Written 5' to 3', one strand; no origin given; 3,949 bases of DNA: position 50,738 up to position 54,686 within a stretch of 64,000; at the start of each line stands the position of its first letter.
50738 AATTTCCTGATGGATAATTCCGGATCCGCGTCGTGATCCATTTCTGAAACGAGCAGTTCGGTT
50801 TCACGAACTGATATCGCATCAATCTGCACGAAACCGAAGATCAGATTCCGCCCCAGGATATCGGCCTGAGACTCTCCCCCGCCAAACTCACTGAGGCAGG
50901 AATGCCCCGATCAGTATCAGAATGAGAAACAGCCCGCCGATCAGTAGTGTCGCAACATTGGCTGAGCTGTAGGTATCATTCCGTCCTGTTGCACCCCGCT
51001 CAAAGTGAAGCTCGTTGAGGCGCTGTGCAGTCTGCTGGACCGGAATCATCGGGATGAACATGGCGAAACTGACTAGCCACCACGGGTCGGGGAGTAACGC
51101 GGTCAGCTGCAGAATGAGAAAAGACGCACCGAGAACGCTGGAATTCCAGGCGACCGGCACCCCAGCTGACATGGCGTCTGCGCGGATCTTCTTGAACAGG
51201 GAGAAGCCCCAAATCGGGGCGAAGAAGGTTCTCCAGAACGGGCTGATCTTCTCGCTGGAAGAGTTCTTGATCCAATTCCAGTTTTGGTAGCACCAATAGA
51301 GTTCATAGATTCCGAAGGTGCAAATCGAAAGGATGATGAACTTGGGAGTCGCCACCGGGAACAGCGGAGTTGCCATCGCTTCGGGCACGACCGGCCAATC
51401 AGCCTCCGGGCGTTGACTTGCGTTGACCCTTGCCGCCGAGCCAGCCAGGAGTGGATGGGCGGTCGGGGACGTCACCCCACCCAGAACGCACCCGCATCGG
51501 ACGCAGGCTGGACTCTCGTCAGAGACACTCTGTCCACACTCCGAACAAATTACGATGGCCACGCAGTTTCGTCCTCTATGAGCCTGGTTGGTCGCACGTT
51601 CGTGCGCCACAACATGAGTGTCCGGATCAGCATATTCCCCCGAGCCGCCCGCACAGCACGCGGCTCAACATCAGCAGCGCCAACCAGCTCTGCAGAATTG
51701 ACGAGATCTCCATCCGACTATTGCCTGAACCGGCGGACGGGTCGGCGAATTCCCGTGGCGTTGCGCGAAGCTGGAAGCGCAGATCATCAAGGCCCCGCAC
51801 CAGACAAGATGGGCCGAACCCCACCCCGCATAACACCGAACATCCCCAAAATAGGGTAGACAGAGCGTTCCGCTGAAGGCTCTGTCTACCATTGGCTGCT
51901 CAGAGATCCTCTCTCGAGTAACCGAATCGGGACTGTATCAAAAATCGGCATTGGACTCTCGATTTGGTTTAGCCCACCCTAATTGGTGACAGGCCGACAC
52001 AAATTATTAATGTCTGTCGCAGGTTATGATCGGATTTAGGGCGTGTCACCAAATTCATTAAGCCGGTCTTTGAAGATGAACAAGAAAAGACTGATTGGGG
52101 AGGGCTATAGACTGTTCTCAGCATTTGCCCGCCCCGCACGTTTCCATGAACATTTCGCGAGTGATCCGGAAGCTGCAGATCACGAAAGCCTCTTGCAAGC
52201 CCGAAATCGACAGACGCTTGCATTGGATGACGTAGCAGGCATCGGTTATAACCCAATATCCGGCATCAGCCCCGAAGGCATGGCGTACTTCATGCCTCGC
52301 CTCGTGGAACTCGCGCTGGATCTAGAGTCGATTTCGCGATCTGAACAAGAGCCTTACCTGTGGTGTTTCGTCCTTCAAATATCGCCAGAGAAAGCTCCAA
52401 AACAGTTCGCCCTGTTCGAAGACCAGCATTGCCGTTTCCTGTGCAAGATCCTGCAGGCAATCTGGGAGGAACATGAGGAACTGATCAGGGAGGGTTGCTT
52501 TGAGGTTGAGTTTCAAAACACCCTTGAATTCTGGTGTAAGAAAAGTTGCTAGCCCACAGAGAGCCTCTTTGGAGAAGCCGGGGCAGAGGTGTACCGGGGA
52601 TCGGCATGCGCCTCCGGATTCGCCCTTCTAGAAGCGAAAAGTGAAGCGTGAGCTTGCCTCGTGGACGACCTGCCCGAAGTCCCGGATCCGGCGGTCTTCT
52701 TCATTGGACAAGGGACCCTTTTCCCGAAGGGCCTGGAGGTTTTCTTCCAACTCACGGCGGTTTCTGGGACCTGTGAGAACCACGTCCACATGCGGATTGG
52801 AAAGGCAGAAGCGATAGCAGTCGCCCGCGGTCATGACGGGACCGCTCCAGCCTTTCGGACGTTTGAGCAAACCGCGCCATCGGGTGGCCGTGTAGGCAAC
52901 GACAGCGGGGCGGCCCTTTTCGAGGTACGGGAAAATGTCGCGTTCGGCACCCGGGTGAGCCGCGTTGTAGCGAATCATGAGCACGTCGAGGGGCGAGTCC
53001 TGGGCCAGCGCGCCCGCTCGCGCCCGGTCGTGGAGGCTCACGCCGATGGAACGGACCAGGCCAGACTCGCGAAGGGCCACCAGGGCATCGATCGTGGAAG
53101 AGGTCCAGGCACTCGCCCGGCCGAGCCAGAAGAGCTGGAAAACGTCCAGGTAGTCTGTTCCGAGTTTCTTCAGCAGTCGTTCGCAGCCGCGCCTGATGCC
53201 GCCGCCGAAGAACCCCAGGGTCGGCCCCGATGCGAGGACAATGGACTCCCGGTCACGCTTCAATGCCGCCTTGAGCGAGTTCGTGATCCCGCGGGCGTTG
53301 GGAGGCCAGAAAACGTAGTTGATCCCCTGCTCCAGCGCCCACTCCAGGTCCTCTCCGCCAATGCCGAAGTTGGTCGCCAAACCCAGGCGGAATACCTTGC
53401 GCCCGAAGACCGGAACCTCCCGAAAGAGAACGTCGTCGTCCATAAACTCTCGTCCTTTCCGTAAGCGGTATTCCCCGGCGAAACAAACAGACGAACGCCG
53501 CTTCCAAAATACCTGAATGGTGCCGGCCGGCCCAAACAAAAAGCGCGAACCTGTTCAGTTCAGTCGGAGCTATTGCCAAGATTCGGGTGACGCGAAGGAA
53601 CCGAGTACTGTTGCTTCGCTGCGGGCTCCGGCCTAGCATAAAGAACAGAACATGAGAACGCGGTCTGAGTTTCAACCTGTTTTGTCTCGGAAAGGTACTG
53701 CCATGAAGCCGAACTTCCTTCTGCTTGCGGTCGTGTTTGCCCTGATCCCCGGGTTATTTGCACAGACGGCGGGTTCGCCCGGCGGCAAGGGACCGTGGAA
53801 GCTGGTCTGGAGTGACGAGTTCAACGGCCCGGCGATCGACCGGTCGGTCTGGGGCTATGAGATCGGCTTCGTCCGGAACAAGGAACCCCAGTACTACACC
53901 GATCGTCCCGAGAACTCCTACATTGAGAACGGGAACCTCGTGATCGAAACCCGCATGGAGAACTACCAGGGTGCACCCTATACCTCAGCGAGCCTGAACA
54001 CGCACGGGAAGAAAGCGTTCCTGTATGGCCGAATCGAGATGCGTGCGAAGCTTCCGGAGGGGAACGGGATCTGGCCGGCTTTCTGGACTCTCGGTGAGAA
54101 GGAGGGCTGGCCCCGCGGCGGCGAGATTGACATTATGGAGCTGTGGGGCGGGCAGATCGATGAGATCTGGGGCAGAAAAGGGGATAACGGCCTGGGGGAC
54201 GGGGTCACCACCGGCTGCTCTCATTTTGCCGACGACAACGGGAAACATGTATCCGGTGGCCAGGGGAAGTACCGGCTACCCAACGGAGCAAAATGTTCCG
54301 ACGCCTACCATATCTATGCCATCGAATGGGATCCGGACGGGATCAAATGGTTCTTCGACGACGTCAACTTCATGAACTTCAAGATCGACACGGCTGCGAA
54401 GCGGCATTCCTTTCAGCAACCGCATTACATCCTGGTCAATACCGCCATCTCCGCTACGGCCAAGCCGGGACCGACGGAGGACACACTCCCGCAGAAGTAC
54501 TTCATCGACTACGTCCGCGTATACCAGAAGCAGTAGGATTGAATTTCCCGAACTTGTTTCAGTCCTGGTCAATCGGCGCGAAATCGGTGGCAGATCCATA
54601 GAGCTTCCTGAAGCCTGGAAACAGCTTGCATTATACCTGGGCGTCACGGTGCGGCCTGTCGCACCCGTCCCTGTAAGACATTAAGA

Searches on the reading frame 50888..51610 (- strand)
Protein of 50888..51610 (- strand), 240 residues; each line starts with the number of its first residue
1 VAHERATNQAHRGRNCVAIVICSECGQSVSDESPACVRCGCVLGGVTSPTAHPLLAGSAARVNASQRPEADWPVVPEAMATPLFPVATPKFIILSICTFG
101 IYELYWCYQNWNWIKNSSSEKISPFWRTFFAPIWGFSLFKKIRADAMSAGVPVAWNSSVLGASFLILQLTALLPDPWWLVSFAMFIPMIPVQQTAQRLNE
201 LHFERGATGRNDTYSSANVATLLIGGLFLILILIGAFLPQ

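Call 45: search_protein_families(library=pfam, proteins=[window:50888-51610:-], max_evalue=0.001)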
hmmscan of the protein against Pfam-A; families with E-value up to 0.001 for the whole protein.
window:50888-51610:- (240 aa): 1 family
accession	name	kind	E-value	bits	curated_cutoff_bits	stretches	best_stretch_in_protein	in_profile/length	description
PF14018.11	DUF4234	-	1.8e-06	28.4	25.3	1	89-112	4-27/70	Domain of unknown function (DUF4234)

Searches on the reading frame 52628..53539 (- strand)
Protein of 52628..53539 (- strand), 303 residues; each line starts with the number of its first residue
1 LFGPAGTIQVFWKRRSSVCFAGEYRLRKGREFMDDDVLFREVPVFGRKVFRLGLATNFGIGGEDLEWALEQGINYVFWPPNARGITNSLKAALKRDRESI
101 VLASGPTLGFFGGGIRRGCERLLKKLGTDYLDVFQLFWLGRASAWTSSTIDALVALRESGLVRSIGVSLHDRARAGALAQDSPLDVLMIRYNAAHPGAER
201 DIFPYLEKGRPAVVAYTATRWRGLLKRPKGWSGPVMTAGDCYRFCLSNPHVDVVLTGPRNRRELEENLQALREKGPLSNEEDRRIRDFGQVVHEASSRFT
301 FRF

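Call 45: search_protein_families(library=pfam, proteins=[window:52628-53539:-], max_evalue=0.001)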
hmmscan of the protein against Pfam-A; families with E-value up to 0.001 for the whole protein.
window:52628-53539:- (303 aa): 1 family
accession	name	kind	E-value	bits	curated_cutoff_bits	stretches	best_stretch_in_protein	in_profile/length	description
PF00248.27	Aldo_ket_red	-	1.1e-17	64.5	24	1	114-220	86-193/291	Aldo/keto reductase family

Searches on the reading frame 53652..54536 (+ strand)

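Call 45: search_protein_families(library=pfam, proteins=[window:53652-54536:+], max_evalue=0.001)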
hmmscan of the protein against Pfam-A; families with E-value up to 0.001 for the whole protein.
window:53652-54536:+ (294 aa): 2 families
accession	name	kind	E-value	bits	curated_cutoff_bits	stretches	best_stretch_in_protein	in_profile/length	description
PF00722.28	Glyco_hydro_16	-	4.5e-21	75.5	22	1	87-288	12-174/175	Glycosyl hydrolases family 16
PF03935.22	SKN1_KRE6_Sbg1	-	2.3e-14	53.2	30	1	47-149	115-224/501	Beta-glucan synthesis-associated protein SKN1/KRE6/Sbg1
